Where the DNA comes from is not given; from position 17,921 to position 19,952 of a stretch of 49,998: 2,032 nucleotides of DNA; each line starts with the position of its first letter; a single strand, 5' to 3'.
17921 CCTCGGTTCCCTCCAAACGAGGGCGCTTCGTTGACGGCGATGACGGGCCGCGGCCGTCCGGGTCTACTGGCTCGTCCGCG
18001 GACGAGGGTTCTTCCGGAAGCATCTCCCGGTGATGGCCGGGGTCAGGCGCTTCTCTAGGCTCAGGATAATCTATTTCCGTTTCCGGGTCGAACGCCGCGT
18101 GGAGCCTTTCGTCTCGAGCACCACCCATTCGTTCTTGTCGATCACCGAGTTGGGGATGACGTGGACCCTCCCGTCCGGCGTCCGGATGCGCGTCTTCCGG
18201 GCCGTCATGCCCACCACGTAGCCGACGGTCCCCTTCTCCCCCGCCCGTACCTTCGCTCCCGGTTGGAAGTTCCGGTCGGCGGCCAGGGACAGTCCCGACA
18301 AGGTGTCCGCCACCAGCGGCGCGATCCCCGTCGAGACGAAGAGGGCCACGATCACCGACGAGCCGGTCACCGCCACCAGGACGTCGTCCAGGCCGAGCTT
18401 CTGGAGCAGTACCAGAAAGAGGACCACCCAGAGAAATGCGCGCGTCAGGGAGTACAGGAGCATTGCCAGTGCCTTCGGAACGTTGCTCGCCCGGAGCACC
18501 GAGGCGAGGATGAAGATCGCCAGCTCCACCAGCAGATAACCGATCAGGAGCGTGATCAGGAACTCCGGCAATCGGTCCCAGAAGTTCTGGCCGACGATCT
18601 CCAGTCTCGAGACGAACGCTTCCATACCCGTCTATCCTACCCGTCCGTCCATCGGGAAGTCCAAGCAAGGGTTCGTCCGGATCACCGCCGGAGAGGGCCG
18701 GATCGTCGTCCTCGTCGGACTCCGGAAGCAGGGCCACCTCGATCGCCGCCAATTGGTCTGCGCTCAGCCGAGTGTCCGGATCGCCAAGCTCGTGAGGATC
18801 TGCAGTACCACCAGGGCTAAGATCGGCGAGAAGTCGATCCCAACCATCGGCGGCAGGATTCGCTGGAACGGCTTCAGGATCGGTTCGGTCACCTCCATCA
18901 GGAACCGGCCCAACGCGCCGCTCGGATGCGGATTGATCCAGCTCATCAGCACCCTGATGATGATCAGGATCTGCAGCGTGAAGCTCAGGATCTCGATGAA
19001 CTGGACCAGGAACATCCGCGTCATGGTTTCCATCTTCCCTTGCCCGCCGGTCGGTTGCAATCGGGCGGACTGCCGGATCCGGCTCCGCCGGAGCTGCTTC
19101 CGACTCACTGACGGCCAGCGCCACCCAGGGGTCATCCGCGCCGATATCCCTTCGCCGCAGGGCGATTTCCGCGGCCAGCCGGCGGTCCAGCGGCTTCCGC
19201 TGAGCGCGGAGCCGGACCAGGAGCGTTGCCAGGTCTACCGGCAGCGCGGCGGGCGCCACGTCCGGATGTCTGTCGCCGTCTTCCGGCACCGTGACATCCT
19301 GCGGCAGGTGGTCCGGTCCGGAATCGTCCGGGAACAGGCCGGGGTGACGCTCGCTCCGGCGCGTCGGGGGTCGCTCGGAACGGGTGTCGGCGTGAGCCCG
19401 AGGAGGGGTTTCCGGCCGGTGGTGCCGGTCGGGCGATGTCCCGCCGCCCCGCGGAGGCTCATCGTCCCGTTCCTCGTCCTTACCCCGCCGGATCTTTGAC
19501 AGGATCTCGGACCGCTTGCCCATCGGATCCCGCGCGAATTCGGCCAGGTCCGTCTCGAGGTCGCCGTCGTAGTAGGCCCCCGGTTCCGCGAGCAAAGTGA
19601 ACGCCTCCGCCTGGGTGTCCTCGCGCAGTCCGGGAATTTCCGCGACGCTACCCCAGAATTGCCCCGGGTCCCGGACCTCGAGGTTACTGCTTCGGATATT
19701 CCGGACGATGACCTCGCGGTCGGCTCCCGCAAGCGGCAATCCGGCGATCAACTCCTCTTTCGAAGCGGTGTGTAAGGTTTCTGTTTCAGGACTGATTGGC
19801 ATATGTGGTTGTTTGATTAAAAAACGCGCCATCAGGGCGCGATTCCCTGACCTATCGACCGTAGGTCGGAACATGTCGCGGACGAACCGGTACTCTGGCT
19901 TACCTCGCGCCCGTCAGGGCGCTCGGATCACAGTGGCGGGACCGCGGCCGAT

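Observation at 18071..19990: Cobalamin riboswitch 3' of the B12-dependent RNR gates an uncharacterised ORF + YggT + mini-MscS module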

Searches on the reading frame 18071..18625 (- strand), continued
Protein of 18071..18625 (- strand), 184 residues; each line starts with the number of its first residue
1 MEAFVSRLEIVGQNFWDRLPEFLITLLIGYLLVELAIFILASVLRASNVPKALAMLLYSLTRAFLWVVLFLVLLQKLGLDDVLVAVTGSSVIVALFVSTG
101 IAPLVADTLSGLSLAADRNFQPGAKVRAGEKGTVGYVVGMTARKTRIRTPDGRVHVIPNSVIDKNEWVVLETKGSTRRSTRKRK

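Call 63: find_encoding_contigs(protein=P0017, flank=7000, max_places=1)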
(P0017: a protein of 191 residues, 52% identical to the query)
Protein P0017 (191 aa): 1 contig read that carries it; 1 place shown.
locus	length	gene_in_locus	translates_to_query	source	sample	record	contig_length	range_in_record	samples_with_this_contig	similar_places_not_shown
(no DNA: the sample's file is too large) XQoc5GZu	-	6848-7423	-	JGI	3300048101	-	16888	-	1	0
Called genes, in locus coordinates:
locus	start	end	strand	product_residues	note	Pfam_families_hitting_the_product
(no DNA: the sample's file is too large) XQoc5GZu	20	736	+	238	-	PF06277:EutA, PF06723:MreB_Mbl, PF11104:PilM_2 (faint), PF14450:FtsA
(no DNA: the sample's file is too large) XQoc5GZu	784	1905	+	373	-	PF00091:Tubulin, PF12327:FtsZ_C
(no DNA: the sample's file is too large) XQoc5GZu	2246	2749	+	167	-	PF22811:Zn_ribbon_NrdR, PF03477:ATP-cone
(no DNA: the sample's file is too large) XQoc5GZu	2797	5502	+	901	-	PF03477:ATP-cone, PF00317:Ribonuc_red_lgN, PF02867:Ribonuc_red_lgC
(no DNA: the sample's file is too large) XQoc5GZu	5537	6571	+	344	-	PF00268:Ribonuc_red_sm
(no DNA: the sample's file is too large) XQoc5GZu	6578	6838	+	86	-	PF02325:CCB3_YggT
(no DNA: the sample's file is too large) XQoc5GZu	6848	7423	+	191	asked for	PF00924:MS_channel_2nd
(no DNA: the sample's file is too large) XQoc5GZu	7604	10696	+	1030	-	PF00133:tRNA-synt_1, PF09334:tRNA-synt_1g (faint), PF08264:Anticodon_1, PF19302:DUF5915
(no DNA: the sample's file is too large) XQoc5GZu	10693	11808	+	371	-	PF01098:FTSW_RODA_SPOVE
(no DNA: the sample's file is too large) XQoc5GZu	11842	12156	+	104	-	PF00829:Ribosomal_L21p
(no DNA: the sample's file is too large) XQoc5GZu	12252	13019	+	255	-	PF00142:Fer4_NifH (faint), PF01656:CbiA, PF02374:ArsA_ATPase (weak), PF06564:CBP_BcsQ, PF09140:MipZ (weak), PF10609:ParA (weak), PF13614:AAA_31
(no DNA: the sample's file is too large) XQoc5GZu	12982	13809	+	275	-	PF02195:ParB_N, PF17762:HTH_ParB, PF23552:ParB_C (faint)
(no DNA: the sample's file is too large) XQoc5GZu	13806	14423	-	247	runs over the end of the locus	PF10502:Peptidase_S26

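Call 64: find_encoding_contigs(protein=P0020, flank=7000, max_places=1)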
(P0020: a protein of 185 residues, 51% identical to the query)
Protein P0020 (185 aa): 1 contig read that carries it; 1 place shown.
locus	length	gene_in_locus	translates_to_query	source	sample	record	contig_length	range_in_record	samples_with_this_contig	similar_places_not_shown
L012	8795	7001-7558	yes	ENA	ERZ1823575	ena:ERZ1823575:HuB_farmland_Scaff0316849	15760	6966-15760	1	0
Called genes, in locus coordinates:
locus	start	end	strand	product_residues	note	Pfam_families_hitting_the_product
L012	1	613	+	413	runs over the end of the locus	PF02491:SHS2_FTSA, PF11104:PilM_2 (faint), PF06723:MreB_Mbl, PF06277:EutA (weak), PF14450:FtsA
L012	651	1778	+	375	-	PF00091:Tubulin, PF12327:FtsZ_C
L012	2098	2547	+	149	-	PF22811:Zn_ribbon_NrdR, PF03477:ATP-cone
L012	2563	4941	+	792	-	PF00317:Ribonuc_red_lgN, PF02867:Ribonuc_red_lgC, PF12637:TSCPD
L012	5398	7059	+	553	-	-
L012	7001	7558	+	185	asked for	PF00924:MS_channel_2nd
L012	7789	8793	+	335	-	?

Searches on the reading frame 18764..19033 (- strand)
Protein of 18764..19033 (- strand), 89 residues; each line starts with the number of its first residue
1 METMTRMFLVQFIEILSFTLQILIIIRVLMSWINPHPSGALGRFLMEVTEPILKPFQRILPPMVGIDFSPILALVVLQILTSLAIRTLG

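Call 8: search_protein_families(library=pfam, proteins=[window:18764-19033:-], max_evalue=0.1)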
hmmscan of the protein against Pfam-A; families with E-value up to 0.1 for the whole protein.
window:18764-19033:- (89 aa): 1 family
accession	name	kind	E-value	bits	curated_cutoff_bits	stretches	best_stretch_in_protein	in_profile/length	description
PF02325.22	YGGT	-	6.1e-20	71.9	27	1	20-83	7-69/70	YGGT family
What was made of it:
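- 18764..19033 (-): yggT (89 aa, 2 TM), nested inside the long ORF in another frame. PF02325, 6e-20 (call 8).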

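Call 24: search_protein_families(library=ncbifam, proteins=[window:18764-19033:-], max_evalue=0.1)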
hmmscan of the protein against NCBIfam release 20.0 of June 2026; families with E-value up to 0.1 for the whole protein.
window:18764-19033:- (89 aa): 0 families

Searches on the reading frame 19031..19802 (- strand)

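Call 8: search_protein_families(library=pfam, proteins=[window:19031-19802:-], max_evalue=0.1)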
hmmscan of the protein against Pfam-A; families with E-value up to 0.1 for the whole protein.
window:19031-19802:- (257 aa): 0 families

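Call 9: find_homologous_proteins(query=window:19031-19802:-, max_evalue=0.001)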
Query window:19031-19802:-: 5066 candidates shared short words with the query, none scored E <= 0.001.

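Call 10: find_related_loci(query=window:19031-19802:-, collection=genome_contigs, flank=10000)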
Query window:19031-19802:- (257 aa) in genome_contigs; peptide patterns used: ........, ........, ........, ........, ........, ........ (x = any residue, [..] = any of these).
397 stretches matched a pattern; 2 encode a relative of the query (tblastn E <= 1e-3); 2 distinct loci.
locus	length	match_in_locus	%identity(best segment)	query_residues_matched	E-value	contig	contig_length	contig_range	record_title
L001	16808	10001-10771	87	1-257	3e-135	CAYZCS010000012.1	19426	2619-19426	MAG TPA_asm: uncultured Candidatus Saccharibacteria bacterium isolate SRP284430_co1_211 genome assembly, contig: NODE_16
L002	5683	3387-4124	63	1-257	2e-75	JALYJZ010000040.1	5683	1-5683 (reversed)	MAG: bacterium isolate CAM bin17 SD1483_NODE_438_length_5683_cov_0.766919, whole genome shotgun sequence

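Call 22: find_related_loci(query=A2, collection=metagenome_contigs, flank=6000)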
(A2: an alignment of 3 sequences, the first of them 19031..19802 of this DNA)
Query A2 (257 aa) in metagenome_contigs; peptide patterns used: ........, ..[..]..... (x = any residue, [..] = any of these).
73 stretches matched a pattern, but none encodes a relative of the query by tblastn (E <= 1e-3).
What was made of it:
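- Tried and rejected: Metagenome scan with ORF A peptides: nothing (call 22).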

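Call 24: search_protein_families(library=ncbifam, proteins=[window:19031-19802:-], max_evalue=0.1)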
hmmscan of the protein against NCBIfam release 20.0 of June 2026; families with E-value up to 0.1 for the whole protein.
window:19031-19802:- (257 aa): 0 families

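Call 42: search_protein_representatives(protein=window:19031-19802:-)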
Query: 257 residues. Proteins with E-value up to 0.001 (for the whole library): 0; up to 1e-10: 0; up to 1e-30: 0. The best 0 are listed.

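Call 43: predict_structure(protein=window:19031-19802:-)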
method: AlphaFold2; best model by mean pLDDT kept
length: 257 residues; sequences in the alignment: 1
mean_pLDDT: 55.2   pTM: 0.29
mean pLDDT of the five models: 55.2, 52.5, 50.1, 47.7, 47.4
residues with pLDDT >= 90: 0; 70-90: 44; 50-70: 114; < 50: 99
segments of 3 or more residues with pLDDT < 50: 1-11, 73-76, 119-122, 130-139, 177-189, 216-239, 253-257
pLDDT, mean of each block of 10 residues (from residue 1): 35 69 70 81 65 74 65 52 68 70 63 49 46 45 53 52 52 46 41 56 49 50 40 40 53 49
secondary structure, 60 per line:
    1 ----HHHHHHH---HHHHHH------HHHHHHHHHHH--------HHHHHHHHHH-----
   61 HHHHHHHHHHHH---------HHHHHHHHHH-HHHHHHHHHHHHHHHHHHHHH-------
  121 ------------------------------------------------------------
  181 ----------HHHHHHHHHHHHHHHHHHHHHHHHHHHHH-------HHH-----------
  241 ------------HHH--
elements in order: H5-11 H15-20 H27-37 H46-55 H61-72 H82-91 H93-113 H191-219

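Call 75: fold_search(model_id=the predicted structure, library=pdb)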
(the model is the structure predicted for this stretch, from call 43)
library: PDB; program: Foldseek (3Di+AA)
matches with E <= 10: 39; with E <= 0.001: 0
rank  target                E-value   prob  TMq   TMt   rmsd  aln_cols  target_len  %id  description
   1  1q6a_A                1.3e+00  0.10  0.13  0.26  15.7       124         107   12  Solution Structure of the C-terminal Domain of Thermosynechococcus elongatus KaiA (ThKaiA180C); Averaged Minimized Str (released 2003-08-19)
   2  5c5e_A                2.0e+00  0.06  0.12  0.12  14.3       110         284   15  Structure of KaiA dimer in complex with C-terminal KaiC peptide at 2.8 A resolution (released 2015-08-05)
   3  4pu3_A                2.0e+00  0.06  0.10  0.06  12.9        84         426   14  Shewanella oneidensis MR-1 Toxin Antitoxin System HipA, HipB and its operator DNA complex (space group P212121) (released 2014-08-06)
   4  8suk_A                2.3e+00  0.04  0.10  0.12  15.4       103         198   16  Structure of Rhodococcus sp. USK13 DarR-c-di-AMP complex (released 2023-11-01)
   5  4pu5                  2.7e+00  0.05  0.10  0.06  12.9        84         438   14  Shewanella oneidensis Toxin Antitoxin System Toxin Protein HipA Bound with AMPPNP and Mg (released 2014-08-06)
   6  2cpt_MODEL_1_A        3.2e+00  0.08  0.14  0.25  17.1       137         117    9  Solution structure of MIT domain from human SKD1 (released 2005-11-19)
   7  8wkw_A                4.0e+00  0.06  0.13  0.28   8.7        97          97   13  Structure of MAVS-CARD Filament (released 2024-10-16)
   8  1pk5_B                4.5e+00  0.03  0.11  0.12  15.3       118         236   14  Crystal structure of the orphan nuclear receptor LRH-1 (released 2003-07-01)
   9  4y0c_B                4.7e+00  0.04  0.12  0.18  10.1        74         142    9  The structure of Arabidopsis ClpT2 (released 2015-05-13)
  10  9grx_U                4.7e+00  0.03  0.11  0.16  16.5       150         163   17  NDH-PSI-LHCI supercomplex from S. oleracea (released 2025-02-12)
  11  1r0d_B                5.3e+00  0.02  0.10  0.13  15.3       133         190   11  HIP1R THATCH DOMAIN CORE (released 2004-07-06)
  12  1tqd_B                5.3e+00  0.02  0.11  0.08   9.6        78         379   15  Crystal structure of IIGP1: a paradigm for interferon inducible p47 resistance GTPases (released 2004-09-21)
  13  7rxc_B                5.6e+00  0.09  0.17  0.11   7.1        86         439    9  CryoEM structure of KDELR with Legobody (released 2021-10-06)
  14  8ezj_B                5.9e+00  0.07  0.17  0.04  10.5       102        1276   14  Cryo-EM structure of the S. cerevisiae Arf-like protein Arl1 bound to the Arf guanine nucleotide exchange factor Gea2 (released 2023-11-15)
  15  5n77_C                5.9e+00  0.03  0.11  0.11  15.0       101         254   12  Crystal structure of the cytosolic domain of the CorA magnesium channel from Escherichia coli in complex with magnesiu (released 2017-07-12)
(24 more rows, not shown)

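Call 90: search_solved_structures(query=A6, max_evalue=1)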
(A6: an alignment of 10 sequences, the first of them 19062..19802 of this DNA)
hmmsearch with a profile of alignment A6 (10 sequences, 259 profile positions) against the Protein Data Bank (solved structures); distinct sequences matched with E-value up to 1: 0.

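Call 91: search_protein_families(library=pfam, alignment_id=A6, max_evalue=0.5)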
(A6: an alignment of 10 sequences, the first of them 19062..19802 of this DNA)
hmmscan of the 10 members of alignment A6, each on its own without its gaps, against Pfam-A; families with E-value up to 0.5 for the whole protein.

A. member 1, window:19062-19802:- (247 aa): 0 families

B. families by the number of members that match (of 10 scanned): 3 families
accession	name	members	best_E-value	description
PF00611.28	FCH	1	0.016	Fes/CIP4, and EFC/F-BAR homology domain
PF01472.26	PUA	1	0.057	PUA domain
PF15039.11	DUF4530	1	0.077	Domain of unknown function (DUF4530)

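Call 92: search_protein_families(library=padloc, alignment_id=A6, max_evalue=0.1)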
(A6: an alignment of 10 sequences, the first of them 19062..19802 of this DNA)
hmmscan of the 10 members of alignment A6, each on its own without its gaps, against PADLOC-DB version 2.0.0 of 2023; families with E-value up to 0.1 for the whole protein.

A. member 1, window:19062-19802:- (247 aa): 0 families

B. families by the number of members that match (of 10 scanned): 1 family
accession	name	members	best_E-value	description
PDLC00775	Cyclase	1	0.035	oligonucleotide-cyclase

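Call 93: find_homologous_proteins(query=A6, max_evalue=0.001)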
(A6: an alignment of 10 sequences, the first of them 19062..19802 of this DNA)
Query A6 (10 sequences) (247 aa, profile of the alignment): 1 proteins with E <= 0.001 among 8000 candidates.
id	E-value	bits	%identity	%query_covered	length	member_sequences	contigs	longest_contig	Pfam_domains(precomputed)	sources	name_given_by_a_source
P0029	1.4e-45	175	44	7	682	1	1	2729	-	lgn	-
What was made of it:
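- On Classical B12 regulon (transport, salvage, biosynthesis, B12-independent isozymes): ORF A has no hit in Pfam, NCBIfam, PADLOC, PDB, 5.8 billion clusters or 1.84 billion representatives (calls 8, 9, 24, 42, 90-93).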
